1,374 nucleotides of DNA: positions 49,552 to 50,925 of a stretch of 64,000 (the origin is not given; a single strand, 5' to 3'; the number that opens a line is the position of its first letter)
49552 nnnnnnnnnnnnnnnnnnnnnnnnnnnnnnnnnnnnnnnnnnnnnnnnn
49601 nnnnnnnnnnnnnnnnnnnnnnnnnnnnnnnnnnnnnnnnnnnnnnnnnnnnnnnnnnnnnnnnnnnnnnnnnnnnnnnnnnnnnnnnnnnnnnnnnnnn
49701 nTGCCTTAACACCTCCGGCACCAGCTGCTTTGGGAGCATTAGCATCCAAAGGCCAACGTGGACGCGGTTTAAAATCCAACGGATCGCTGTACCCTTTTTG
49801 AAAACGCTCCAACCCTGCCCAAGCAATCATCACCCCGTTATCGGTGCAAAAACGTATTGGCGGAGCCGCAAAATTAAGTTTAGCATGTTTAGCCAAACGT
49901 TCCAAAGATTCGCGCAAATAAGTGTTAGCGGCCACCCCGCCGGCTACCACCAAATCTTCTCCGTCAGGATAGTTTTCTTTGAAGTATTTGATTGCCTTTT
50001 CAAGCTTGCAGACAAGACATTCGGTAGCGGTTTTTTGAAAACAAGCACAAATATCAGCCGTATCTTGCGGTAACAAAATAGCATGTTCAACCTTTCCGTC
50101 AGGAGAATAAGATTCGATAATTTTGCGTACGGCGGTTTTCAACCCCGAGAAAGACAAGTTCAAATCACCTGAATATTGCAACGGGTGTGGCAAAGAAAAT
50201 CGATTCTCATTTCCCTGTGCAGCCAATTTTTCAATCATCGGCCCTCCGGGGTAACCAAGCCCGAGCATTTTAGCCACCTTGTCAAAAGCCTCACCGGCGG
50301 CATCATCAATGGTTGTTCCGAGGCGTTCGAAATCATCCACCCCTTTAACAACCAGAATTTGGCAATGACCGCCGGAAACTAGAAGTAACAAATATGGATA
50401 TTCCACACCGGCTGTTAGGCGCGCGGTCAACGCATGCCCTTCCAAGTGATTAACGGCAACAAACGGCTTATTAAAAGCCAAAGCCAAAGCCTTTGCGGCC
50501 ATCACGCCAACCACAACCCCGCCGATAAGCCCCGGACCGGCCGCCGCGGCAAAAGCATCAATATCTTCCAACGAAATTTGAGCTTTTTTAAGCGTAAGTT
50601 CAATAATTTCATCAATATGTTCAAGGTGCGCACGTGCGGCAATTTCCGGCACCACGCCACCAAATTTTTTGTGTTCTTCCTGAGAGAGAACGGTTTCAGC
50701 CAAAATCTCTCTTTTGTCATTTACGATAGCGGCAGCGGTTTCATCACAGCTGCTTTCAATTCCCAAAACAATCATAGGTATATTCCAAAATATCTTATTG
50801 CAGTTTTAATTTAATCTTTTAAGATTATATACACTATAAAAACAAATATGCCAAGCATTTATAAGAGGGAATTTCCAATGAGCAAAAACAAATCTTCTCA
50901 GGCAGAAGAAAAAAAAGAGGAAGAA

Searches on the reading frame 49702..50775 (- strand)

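Call 65: search_protein_families(library=pfam, proteins=[window:49702-50775:-], max_evalue=0.00001)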
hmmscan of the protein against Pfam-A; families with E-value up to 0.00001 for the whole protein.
window:49702-50775:- (358 aa): 1 family
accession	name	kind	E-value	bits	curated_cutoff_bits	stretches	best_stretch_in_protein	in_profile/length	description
PF00814.31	TsaD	-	7.2e-95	318.1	24.8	1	23-319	1-264/264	tRNA N6-adenosine threonylcarbamoyltransferase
